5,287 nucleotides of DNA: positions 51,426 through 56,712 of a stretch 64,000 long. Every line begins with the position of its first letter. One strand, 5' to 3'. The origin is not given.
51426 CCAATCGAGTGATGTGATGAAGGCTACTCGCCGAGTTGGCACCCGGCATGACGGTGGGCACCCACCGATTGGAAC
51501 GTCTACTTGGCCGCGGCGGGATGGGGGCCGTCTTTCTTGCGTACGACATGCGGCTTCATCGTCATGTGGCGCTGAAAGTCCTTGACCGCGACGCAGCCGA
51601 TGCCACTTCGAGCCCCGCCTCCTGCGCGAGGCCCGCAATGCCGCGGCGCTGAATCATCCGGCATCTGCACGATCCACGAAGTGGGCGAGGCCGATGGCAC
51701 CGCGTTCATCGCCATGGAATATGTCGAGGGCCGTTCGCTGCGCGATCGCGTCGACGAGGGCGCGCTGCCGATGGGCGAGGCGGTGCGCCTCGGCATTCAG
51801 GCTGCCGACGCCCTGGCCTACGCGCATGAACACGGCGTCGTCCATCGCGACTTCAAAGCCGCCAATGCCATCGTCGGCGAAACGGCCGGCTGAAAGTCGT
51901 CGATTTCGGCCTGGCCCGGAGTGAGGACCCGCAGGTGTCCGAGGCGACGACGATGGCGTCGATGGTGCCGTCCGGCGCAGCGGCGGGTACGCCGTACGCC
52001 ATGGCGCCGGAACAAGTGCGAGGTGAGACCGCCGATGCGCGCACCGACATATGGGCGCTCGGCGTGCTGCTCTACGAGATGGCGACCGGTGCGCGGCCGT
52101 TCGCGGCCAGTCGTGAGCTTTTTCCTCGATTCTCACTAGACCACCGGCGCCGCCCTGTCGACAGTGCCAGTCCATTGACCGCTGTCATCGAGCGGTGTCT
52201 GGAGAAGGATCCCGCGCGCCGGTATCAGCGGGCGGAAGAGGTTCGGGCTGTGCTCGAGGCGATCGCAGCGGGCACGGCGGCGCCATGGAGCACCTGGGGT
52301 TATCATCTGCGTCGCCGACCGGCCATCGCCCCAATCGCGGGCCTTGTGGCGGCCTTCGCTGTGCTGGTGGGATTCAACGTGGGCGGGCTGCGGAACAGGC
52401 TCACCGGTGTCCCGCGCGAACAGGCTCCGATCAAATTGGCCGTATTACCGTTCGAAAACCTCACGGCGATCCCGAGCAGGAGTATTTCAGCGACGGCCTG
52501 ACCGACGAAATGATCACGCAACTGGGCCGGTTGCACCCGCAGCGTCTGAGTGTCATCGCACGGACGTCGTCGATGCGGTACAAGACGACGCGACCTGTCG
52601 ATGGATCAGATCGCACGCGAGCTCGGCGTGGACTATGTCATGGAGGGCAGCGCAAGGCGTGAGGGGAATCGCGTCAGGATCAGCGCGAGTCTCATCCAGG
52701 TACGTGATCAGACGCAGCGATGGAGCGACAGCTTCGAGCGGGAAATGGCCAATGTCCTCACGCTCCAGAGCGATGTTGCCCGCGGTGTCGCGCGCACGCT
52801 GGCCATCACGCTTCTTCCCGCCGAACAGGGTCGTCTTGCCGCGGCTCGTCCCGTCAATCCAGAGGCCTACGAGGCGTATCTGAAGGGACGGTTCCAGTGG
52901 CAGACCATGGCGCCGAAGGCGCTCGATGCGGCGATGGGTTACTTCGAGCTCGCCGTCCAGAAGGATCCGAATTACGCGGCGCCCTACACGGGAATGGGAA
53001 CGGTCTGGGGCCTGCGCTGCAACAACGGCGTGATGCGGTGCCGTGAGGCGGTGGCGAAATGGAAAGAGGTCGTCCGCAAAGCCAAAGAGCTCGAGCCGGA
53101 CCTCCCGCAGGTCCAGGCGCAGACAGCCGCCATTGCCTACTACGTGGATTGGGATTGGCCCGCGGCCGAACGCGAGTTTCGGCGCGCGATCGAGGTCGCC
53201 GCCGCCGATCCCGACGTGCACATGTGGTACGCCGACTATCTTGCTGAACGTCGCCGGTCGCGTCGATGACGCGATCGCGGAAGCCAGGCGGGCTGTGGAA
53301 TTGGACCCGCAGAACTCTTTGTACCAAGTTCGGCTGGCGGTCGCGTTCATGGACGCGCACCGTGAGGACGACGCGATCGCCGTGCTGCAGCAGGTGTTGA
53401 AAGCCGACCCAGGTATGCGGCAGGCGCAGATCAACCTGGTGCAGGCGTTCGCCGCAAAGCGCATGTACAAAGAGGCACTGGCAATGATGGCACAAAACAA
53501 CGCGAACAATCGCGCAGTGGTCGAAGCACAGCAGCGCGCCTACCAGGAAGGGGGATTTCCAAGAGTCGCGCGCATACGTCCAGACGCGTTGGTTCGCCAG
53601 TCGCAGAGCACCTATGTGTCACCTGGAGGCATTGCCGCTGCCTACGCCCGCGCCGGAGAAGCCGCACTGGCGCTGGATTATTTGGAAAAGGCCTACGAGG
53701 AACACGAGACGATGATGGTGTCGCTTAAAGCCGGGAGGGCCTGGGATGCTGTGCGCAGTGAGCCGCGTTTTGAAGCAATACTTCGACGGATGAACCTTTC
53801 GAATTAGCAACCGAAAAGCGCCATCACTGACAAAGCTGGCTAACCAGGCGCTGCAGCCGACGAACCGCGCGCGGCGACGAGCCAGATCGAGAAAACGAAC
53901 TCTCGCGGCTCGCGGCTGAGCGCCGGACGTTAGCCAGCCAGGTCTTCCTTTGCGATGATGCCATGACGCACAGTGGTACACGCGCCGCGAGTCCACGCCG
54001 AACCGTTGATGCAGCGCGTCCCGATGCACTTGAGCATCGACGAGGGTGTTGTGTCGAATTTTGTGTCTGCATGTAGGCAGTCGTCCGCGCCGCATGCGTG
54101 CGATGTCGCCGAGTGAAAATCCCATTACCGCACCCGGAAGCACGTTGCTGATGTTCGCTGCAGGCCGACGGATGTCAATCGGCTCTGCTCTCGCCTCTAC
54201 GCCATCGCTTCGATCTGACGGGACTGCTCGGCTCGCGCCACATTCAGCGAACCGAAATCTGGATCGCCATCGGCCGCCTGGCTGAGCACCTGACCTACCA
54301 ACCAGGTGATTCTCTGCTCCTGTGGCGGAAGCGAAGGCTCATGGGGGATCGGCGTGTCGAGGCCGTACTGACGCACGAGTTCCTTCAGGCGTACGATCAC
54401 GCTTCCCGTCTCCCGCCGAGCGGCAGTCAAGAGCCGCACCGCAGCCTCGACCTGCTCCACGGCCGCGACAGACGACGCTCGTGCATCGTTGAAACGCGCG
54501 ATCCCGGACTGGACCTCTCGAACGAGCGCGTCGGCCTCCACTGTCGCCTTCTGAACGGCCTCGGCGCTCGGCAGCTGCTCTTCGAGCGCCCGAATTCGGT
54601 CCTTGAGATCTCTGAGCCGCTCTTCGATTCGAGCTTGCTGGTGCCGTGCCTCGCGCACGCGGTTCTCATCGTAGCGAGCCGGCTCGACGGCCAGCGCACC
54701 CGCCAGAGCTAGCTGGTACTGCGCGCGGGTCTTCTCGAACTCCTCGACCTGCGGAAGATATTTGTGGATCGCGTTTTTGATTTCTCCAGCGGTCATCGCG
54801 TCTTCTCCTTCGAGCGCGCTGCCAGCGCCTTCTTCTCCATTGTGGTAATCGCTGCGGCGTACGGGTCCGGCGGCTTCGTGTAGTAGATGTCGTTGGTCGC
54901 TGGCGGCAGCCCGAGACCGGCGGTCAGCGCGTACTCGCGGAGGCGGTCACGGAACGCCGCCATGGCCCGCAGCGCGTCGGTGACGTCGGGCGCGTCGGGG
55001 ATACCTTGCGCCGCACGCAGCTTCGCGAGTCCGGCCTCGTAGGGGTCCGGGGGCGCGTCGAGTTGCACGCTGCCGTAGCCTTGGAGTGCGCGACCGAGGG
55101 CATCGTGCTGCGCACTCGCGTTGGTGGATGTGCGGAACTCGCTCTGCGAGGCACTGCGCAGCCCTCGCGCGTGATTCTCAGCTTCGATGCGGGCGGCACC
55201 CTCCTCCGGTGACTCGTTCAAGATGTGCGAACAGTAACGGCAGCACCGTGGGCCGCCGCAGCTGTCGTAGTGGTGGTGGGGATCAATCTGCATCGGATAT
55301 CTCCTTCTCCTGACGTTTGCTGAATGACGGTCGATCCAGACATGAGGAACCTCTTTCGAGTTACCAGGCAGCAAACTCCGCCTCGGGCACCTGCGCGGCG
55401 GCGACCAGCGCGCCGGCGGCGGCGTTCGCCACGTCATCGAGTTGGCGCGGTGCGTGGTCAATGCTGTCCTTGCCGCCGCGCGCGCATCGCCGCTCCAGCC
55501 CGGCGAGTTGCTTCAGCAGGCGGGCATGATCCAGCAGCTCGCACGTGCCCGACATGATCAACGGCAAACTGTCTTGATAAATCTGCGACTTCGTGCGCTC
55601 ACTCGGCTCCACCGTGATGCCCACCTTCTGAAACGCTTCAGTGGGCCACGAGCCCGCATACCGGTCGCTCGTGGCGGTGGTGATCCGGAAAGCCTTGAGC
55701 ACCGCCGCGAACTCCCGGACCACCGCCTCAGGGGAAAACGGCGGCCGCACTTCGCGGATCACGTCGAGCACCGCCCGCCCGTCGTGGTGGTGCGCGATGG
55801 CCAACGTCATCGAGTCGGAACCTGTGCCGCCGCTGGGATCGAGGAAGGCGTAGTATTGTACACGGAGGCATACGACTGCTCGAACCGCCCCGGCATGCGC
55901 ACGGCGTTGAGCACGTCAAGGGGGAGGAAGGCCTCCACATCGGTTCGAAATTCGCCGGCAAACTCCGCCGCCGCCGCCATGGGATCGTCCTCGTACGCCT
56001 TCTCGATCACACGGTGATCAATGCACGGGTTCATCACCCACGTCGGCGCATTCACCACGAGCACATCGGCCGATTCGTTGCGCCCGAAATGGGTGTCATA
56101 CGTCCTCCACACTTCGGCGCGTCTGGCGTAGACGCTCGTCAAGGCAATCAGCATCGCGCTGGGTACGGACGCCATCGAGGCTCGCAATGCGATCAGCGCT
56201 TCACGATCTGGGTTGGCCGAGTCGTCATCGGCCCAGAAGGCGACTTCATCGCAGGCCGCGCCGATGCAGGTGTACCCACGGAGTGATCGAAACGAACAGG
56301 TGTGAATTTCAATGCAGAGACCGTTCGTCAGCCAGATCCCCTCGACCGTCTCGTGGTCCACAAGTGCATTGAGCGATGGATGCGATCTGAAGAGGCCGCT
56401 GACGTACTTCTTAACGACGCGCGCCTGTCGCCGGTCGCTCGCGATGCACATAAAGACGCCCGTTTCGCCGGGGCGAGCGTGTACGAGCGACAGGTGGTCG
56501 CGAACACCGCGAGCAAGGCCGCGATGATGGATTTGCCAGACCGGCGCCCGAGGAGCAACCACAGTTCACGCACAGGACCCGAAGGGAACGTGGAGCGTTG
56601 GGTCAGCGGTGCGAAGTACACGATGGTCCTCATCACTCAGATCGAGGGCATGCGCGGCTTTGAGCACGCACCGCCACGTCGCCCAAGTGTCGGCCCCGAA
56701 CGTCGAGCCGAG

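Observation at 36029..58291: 22-kb island integrated in tRNA-Pro(CGG), flanked by perfect 49-bp repeats, with no integrase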

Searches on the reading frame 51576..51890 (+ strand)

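Call 93: search_protein_families(library=pfam, proteins=[window:51576-51890:+], max_evalue=0.01)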
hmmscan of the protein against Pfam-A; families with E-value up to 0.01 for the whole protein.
window:51576-51890:+ (105 aa): 3 families
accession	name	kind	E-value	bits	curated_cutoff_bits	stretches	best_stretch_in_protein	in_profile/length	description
PF00069.31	Pkinase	-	5.7e-12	46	31.7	1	27-100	57-131/263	Protein kinase domain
PF07714.23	PK_Tyr_Ser-Thr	-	3.9e-08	33.4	23.1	1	30-102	63-137/258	Protein tyrosine and serine/threonine kinase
PF01636.29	APH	-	0.00021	21.6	23.2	0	34-84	62-108/239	Phosphotransferase enzyme family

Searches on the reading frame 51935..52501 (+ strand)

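Call 9: search_protein_families(library=pfam, proteins=[window:51935-52501:+], max_evalue=0.01)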
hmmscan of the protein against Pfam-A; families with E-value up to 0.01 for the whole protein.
window:51935-52501:+ (188 aa): 2 families
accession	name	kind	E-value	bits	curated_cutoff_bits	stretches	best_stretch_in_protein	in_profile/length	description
PF00069.31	Pkinase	-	3.6e-12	46.7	31.7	1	15-98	156-253/263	Protein kinase domain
PF07714.23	PK_Tyr_Ser-Thr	-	2.6e-08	33.9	23.1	1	23-98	171-250/258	Protein tyrosine and serine/threonine kinase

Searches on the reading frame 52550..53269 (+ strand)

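Call 9: search_protein_families(library=pfam, proteins=[window:52550-53269:+], max_evalue=0.01)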
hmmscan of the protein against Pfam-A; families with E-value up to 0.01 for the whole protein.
window:52550-53269:+ (239 aa): 1 family
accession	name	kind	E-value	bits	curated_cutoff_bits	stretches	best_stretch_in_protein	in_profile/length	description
PF13432.12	TPR_16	-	0.0095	16.8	32.7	0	194-236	4-46/65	Tetratricopeptide repeat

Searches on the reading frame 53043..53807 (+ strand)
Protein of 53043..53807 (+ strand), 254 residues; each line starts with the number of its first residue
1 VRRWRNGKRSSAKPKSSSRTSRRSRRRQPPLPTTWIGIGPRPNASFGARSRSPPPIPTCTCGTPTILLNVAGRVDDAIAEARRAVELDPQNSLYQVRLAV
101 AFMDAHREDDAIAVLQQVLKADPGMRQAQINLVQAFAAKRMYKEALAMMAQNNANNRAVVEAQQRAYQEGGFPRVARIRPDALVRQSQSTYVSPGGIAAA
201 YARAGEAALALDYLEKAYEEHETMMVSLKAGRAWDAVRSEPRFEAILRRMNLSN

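Call 9: search_protein_families(library=pfam, proteins=[window:53043-53807:+], max_evalue=0.01)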
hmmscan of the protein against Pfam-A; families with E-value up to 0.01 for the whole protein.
window:53043-53807:+ (254 aa): 11 families
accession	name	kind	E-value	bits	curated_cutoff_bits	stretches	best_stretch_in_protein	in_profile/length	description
PF14559.12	TPR_19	-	5.6e-11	43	25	2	71-123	4-56/68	Tetratricopeptide repeat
PF13428.12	TPR_14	-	6.3e-09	36.1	23.5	1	68-100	11-43/44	Tetratricopeptide repeat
PF13432.12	TPR_16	-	2.6e-07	31.4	32.7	1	97-147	2-52/65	Tetratricopeptide repeat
PF07719.23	TPR_2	-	6.8e-07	29.4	27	0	95-124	4-33/34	Tetratricopeptide repeat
PF00515.34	TPR_1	-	0.00015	21.9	27.8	0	97-123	6-32/34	Tetratricopeptide repeat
PF13414.12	TPR_11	-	0.00073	19.6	26.8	0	72-103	8-39/42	TPR repeat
PF13429.12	TPR_15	-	0.0014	18.6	26.2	0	71-149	159-237/280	Tetratricopeptide repeat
PF13174.12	TPR_6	-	0.0022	19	26.3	0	96-123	4-31/33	Tetratricopeptide repeat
PF14561.12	TPR_20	-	0.0023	18.6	25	1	76-137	6-69/90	Tetratricopeptide repeat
PF13181.12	TPR_8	-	0.003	18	25.7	0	72-91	15-34/34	Tetratricopeptide repeat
PF13424.12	TPR_12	-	0.0051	17.4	30.1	0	196-219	8-31/77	Tetratricopeptide repeat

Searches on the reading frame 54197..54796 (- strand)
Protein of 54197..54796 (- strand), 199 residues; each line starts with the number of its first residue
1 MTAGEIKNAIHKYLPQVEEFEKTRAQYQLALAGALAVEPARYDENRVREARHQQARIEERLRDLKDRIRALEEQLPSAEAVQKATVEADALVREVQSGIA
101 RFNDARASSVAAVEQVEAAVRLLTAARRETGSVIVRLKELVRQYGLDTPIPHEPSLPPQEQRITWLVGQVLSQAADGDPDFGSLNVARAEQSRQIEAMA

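Call 9: search_protein_families(library=pfam, proteins=[window:54197-54796:-], max_evalue=0.01)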
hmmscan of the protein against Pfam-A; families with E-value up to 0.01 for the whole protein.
window:54197-54796:- (199 aa): 2 families
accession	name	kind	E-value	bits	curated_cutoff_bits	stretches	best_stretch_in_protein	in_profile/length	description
PF05615.18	THOC7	-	0.0011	19.8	28.7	1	18-98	48-126/136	Tho complex subunit 7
PF05557.18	MAD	-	0.0087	14.9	30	0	44-125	33-114/661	Mitotic checkpoint protein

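Call 29: search_protein_families(library=padloc, proteins=[window:54197-54796:-], max_evalue=0.01)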
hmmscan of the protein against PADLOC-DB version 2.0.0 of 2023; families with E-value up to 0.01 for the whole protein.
window:54197-54796:- (199 aa): 6 families
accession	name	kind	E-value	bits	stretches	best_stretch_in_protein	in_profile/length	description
PDLC00551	JetC2|JetC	-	0.0006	15.8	1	5-134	847-979/1365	DUF3584 domain; MukB-like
PDLC00553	JetC2|JetC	-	0.00096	15.1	1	5-186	858-1036/1361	DUF3584 domain; MukB-like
PDLC03864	LmuB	-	0.00098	15.8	1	39-128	261-350/657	-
PDLC02746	PbeC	-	0.0014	14.9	1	41-119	226-299/644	PbeC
PDLC03863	LmuB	-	0.0037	14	1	47-144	200-295/610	-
PDLC03859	LmuB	-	0.007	13.6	1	45-121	361-435/611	-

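Call 30: search_protein_families(library=phrogs, proteins=[window:54197-54796:-], max_evalue=0.01)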
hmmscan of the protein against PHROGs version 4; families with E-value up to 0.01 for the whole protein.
window:54197-54796:- (199 aa): 0 families

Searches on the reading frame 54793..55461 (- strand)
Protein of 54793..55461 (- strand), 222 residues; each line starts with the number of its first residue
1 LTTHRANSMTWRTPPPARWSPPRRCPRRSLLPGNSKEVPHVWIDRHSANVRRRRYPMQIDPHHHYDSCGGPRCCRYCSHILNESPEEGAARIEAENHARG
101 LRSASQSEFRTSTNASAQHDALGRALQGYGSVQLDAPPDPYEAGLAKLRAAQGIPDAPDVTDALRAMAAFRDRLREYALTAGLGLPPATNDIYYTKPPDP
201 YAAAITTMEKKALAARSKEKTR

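Call 9: search_protein_families(library=pfam, proteins=[window:54793-55461:-], max_evalue=0.01)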
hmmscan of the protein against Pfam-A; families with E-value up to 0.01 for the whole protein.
window:54793-55461:- (222 aa): 0 families

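Call 29: search_protein_families(library=padloc, proteins=[window:54793-55461:-], max_evalue=0.01)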
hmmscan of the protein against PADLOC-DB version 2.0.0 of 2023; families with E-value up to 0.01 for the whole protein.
window:54793-55461:- (222 aa): 0 families

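Call 30: search_protein_families(library=phrogs, proteins=[window:54793-55461:-], max_evalue=0.01)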
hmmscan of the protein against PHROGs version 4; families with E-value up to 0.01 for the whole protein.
window:54793-55461:- (222 aa): 0 families
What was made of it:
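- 54197..55461 (-): Two ORFs of unknown function (199 aa with weak coiled-coil-type matches, and 222 aa). No significant Pfam or PHROG family (calls 9, 30).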

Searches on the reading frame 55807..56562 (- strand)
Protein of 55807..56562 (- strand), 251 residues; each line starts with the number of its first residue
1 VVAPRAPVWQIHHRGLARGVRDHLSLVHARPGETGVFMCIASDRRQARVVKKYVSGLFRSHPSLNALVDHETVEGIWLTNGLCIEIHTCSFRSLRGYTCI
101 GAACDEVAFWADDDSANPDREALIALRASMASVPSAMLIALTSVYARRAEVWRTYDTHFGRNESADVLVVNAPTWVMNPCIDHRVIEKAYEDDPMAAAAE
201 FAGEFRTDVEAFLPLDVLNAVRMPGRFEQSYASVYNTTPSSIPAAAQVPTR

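Call 10: search_protein_families(library=pfam, proteins=[window:55807-56562:-], max_evalue=0.01)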
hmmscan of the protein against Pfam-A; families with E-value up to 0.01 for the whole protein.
window:55807-56562:- (251 aa): 0 families

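Call 29: search_protein_families(library=padloc, proteins=[window:55807-56562:-], max_evalue=0.01)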
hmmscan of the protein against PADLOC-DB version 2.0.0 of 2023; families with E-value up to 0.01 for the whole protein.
window:55807-56562:- (251 aa): 0 families

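Call 30: search_protein_families(library=phrogs, proteins=[window:55807-56562:-], max_evalue=0.01)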
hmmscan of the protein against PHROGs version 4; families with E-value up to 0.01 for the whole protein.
window:55807-56562:- (251 aa): 3 families
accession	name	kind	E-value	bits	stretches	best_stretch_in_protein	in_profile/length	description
phrog_17415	-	head and packaging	8.6e-08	31.7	1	92-205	515-646/940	terminase large subunit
phrog_2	-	head and packaging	3.8e-07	30.2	1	35-219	307-467/807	terminase large subunit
phrog_9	-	head and packaging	0.00019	21.4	1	37-149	258-364/812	terminase large subunit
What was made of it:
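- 55361..56562 (-): Terminase large-subunit debris. The fragment call rests on the 251-aa ORF 55807-56562; the abutting 149-aa ORF 55361-55810 is assigned to it only by position. PHROG terminase large subunit, E = 8.6e-8, for 55807-56562 (call 30). The adjoining 149-aa ORF had no family hit (calls 10, 30).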

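Call 53: find_related_loci(query=window:55807-56562:-, collection=viral_contigs, flank=10000)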
Query window:55807-56562:- (251 aa) in viral_contigs; peptide patterns used: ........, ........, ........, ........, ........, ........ (x = any residue, [..] = any of these).
2 stretches matched a pattern, but none encodes a relative of the query by tblastn (E <= 1e-3).
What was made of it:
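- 55361..56562 (-): No viral relative found (call 53).
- On Prophage: No other PHROG structural hits appeared, and no viral relatives were found (call 53).
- Tried and rejected: None found (call 53).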
